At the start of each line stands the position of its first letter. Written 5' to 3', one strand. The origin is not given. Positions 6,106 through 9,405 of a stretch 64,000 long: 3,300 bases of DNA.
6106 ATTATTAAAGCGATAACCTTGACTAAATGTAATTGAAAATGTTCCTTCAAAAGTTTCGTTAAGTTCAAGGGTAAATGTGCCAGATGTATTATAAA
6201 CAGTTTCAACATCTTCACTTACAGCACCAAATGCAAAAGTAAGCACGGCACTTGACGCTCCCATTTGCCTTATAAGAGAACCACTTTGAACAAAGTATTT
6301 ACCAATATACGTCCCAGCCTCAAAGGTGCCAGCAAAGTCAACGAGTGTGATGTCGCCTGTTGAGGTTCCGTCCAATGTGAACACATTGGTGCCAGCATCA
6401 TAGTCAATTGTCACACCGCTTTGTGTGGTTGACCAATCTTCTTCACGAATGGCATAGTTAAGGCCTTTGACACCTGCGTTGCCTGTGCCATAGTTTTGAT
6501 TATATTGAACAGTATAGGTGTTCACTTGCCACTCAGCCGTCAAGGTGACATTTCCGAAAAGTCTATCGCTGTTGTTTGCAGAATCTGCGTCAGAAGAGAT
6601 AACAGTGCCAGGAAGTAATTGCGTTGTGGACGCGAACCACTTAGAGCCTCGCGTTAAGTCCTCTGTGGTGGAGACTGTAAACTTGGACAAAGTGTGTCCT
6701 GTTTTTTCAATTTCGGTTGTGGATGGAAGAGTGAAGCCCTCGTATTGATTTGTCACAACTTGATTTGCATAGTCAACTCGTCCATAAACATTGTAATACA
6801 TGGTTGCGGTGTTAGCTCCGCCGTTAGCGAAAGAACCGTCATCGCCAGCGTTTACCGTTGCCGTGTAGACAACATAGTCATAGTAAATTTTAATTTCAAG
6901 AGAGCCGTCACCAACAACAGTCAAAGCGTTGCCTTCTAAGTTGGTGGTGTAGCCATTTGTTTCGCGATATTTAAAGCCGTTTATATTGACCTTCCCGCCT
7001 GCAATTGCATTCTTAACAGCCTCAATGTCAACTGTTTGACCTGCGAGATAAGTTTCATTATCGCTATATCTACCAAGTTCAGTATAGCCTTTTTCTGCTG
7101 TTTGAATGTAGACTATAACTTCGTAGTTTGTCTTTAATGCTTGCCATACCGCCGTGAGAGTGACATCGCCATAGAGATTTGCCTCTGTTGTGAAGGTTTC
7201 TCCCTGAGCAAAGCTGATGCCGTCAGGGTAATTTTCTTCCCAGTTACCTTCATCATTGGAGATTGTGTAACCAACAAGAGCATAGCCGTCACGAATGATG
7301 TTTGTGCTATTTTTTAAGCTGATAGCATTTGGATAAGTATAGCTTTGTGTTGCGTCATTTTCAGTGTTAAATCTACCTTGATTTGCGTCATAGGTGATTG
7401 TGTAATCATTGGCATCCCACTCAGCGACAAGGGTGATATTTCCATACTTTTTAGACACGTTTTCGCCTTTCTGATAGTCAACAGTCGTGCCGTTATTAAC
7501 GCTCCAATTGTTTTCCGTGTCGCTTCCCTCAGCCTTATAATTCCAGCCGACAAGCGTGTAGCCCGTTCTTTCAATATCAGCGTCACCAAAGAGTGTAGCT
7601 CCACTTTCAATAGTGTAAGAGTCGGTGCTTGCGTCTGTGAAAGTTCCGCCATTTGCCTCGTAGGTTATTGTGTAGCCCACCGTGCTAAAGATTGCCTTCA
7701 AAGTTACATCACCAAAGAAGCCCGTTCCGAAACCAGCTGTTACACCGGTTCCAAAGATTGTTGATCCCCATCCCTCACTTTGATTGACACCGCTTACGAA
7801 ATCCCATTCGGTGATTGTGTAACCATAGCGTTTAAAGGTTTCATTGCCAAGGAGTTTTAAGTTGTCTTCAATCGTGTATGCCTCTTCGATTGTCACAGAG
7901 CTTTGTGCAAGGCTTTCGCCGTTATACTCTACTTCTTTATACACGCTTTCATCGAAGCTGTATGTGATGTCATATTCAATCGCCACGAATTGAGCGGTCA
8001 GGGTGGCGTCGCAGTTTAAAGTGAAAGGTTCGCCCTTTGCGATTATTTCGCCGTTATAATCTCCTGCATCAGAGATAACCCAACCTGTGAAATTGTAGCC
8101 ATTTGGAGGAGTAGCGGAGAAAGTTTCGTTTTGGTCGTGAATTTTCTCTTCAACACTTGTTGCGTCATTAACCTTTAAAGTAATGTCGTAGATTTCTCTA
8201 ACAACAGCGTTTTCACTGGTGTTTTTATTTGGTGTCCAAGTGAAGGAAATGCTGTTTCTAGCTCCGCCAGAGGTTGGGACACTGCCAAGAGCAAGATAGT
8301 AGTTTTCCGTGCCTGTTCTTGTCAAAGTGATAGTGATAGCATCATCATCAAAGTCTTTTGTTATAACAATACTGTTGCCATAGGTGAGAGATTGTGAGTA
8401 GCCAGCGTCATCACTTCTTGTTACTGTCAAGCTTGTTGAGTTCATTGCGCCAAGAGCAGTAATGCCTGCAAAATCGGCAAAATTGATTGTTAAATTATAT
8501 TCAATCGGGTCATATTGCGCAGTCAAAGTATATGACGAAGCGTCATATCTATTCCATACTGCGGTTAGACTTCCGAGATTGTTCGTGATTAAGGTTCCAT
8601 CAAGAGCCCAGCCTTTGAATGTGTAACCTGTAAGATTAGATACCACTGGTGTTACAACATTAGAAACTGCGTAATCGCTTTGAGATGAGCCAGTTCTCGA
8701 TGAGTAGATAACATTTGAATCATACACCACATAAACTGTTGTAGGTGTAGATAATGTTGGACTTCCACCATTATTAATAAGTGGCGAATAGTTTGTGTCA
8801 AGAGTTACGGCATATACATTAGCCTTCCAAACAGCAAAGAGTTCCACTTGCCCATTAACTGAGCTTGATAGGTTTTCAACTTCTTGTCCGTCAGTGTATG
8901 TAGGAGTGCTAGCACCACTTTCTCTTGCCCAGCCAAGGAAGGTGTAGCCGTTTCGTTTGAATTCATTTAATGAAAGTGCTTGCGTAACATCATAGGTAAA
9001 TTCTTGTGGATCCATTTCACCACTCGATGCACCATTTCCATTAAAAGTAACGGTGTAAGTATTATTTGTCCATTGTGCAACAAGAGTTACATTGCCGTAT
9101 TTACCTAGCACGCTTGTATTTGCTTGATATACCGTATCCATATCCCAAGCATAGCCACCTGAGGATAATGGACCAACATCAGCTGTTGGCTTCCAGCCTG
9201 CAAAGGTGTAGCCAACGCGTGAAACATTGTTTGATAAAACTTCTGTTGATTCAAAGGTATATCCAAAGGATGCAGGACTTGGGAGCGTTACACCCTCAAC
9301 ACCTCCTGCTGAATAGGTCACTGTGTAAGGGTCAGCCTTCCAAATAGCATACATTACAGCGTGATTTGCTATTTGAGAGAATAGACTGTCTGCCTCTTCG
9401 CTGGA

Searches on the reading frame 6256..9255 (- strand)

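Call 58: search_protein_families(library=pfam, proteins=[window:6256-9255:-], max_evalue=0.001)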
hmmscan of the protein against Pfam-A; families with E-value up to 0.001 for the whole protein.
window:6256-9255:- (1000 aa): 2 families
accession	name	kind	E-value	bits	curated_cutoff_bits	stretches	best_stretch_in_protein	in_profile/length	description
PF09479.16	Flg_new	-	4.6e-24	84.8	27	2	67-126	1-54/65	Listeria-Bacteroides repeat domain (List_Bact_rpt)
PF18998.6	Flg_new_2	-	0.00061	20.2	23.6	1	373-426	21-72/73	Divergent InlB B-repeat domain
